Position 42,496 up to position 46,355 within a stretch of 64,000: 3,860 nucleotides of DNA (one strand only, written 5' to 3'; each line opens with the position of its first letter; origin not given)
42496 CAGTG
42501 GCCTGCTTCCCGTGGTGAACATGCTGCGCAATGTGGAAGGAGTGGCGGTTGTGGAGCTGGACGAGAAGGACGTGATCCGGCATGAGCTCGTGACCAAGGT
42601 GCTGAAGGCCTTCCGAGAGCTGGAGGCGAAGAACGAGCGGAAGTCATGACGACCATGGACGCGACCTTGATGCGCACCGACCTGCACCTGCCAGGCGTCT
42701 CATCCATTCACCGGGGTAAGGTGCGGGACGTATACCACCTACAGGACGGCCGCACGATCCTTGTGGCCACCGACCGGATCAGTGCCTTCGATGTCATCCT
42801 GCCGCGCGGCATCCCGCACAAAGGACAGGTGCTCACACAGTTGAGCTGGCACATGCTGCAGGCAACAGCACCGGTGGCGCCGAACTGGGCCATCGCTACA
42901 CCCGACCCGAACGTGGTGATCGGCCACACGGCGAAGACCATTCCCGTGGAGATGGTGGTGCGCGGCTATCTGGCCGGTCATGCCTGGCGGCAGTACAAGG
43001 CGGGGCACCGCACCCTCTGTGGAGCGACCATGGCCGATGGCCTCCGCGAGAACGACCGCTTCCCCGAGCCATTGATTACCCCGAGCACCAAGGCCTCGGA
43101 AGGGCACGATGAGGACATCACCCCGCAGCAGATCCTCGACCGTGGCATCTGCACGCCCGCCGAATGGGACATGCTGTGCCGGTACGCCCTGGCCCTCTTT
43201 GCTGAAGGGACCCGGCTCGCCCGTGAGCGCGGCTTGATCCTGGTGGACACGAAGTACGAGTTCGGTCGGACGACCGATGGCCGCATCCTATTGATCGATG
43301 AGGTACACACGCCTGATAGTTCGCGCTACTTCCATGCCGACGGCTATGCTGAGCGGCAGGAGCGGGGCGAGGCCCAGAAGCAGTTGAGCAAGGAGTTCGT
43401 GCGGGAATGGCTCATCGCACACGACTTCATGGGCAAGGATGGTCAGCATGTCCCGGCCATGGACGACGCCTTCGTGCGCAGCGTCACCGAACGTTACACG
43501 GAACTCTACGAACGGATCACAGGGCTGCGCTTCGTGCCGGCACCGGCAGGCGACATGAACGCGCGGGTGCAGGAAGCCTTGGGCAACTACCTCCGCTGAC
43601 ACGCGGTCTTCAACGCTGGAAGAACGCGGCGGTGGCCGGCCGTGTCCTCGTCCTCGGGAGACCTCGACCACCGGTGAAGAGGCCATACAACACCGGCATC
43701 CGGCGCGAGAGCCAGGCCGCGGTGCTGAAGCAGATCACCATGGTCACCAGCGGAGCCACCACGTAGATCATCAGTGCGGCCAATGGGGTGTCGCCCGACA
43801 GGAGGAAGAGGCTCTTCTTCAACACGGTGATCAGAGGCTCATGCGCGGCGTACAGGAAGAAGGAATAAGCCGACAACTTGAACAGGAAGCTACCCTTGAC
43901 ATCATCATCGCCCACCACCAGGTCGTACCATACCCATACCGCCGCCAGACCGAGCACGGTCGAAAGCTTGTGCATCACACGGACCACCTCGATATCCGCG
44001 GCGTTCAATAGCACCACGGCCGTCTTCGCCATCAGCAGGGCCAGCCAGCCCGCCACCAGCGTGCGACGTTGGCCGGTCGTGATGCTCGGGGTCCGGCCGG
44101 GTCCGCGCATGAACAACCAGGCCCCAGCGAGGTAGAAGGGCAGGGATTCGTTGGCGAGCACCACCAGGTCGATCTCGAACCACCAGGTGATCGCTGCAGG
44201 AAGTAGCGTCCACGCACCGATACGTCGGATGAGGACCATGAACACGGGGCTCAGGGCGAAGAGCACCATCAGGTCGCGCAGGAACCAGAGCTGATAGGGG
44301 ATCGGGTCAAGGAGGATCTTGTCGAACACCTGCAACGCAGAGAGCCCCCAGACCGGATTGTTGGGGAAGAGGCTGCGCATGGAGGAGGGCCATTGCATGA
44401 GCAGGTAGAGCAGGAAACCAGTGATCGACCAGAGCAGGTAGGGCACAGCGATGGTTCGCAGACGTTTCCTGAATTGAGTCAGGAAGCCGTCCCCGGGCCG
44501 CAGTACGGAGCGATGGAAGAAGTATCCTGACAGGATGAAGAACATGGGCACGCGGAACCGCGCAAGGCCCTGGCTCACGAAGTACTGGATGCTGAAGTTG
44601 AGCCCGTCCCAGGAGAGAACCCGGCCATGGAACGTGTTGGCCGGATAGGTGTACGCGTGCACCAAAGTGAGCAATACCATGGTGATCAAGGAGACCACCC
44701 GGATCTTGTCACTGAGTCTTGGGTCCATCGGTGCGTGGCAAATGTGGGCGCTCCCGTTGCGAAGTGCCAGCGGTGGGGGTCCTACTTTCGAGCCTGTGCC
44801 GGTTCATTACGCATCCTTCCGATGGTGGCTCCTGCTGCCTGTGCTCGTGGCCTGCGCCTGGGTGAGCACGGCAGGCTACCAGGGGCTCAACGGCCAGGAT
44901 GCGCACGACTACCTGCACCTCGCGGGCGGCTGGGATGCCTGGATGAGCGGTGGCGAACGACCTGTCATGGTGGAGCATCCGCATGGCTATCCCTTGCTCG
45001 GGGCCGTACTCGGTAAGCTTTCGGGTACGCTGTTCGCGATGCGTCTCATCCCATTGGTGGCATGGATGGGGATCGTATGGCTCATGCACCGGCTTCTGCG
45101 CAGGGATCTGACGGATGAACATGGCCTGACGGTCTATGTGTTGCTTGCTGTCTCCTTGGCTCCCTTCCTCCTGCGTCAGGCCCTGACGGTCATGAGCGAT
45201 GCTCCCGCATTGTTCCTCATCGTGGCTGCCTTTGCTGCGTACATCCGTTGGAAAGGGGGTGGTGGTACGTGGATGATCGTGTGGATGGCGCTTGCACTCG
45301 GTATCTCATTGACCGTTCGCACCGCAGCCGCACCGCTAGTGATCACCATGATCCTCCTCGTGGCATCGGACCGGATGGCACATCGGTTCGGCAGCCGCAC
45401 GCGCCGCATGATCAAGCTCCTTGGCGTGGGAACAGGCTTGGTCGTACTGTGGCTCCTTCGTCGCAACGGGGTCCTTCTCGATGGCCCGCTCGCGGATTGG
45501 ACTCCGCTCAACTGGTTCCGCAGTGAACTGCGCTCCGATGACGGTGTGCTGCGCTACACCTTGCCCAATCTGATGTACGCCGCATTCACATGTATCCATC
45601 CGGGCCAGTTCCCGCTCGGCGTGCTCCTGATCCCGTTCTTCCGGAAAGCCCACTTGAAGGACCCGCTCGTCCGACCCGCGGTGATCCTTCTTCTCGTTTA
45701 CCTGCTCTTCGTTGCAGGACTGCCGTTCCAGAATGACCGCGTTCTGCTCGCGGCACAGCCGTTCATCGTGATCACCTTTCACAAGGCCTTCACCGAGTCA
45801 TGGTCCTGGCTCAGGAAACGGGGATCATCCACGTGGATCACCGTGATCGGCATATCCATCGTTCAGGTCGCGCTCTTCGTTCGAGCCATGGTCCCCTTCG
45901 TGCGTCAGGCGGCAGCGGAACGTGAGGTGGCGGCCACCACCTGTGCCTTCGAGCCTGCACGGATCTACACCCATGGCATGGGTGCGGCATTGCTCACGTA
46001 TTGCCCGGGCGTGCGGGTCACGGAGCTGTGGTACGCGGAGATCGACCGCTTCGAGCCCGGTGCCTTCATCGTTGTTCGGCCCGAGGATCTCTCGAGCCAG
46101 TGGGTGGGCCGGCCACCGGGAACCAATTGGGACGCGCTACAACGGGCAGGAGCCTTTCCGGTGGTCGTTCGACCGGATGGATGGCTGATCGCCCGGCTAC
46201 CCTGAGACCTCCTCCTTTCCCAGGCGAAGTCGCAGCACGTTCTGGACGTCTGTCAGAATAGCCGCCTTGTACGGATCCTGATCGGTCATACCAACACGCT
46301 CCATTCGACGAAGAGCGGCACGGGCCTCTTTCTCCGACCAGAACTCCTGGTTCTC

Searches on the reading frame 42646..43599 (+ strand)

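Call 54: search_protein_families(library=pfam, proteins=[window:42646-43599:+], max_evalue=0.0001)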
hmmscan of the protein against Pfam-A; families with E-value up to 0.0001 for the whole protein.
window:42646-43599:+ (317 aa): 1 family
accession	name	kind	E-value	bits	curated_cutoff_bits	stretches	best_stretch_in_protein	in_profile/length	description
PF01259.24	SAICAR_synt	-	4.1e-70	236.6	20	1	21-258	2-221/233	SAICAR synthetase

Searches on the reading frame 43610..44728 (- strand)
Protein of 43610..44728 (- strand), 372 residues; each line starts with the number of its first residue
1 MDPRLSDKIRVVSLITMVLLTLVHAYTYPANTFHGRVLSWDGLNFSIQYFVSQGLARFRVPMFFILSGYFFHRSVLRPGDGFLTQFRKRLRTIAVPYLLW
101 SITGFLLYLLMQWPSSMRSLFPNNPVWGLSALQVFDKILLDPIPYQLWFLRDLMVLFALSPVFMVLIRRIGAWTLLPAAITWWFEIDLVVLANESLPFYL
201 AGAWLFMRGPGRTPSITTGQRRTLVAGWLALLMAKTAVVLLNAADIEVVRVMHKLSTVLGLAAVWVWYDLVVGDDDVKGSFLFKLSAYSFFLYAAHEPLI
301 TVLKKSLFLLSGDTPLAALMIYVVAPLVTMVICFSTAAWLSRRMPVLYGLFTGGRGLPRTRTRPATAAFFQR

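Call 54: search_protein_families(library=pfam, proteins=[window:43610-44728:-], max_evalue=0.0001)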
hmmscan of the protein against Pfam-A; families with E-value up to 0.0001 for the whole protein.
window:43610-44728:- (372 aa): 1 family
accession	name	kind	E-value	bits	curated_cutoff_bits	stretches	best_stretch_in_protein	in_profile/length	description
PF01757.29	Acyl_transf_3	-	2.3e-29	102.9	31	1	12-334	10-322/326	Acyltransferase domain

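Call 68: search_protein_families(library=ncbifam, proteins=[window:43610-44728:-], max_evalue=0.001)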
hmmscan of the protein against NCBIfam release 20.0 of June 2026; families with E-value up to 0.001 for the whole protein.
window:43610-44728:- (372 aa): 1 family
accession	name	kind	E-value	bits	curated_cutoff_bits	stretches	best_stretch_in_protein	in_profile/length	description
NF003014.0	PRK03854.1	equivalog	8.1e-13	48.3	338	2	28-179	32-173/386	glucans biosynthesis protein MdoC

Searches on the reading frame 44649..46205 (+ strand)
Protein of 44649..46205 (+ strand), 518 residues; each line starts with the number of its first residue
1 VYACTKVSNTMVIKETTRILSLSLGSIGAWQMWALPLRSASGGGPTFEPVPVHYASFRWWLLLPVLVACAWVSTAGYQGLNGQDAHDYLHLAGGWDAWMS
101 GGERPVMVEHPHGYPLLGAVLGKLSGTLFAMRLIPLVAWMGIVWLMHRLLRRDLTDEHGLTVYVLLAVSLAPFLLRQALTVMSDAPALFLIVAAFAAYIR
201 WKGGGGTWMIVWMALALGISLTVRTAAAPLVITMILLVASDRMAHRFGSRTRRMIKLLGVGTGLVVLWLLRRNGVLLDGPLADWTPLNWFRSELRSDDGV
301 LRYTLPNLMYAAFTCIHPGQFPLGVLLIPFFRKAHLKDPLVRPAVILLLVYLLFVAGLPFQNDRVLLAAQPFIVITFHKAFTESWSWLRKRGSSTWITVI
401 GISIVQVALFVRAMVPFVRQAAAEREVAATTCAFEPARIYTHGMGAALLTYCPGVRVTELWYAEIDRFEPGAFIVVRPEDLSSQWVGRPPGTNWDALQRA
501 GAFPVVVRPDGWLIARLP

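Call 54: search_protein_families(library=pfam, proteins=[window:44649-46205:+], max_evalue=0.0001)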
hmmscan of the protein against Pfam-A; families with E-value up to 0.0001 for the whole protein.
window:44649-46205:+ (518 aa): 0 families

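Call 68: search_protein_families(library=ncbifam, proteins=[window:44649-46205:+], max_evalue=0.001)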
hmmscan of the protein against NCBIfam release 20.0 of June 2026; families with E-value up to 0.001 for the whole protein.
window:44649-46205:+ (518 aa): 3 families
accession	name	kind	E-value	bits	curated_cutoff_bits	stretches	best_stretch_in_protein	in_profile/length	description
NF047440.1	LA3751_2_3_fam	subfamily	2e-06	26.9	200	1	109-360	80-324/460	LA_3751/LA_3752 family putative glycosyltransferase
NF046093.1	AZOBR_p60025_fam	subfamily_domain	2.4e-06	27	150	1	113-216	96-193/232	AZOBR_p60025 family cell surface glycopolymer formation protein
NF047510.1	LIC_10190_fam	subfamily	0.00012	20.9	100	1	131-271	170-301/424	LIC_10190 family membrane protein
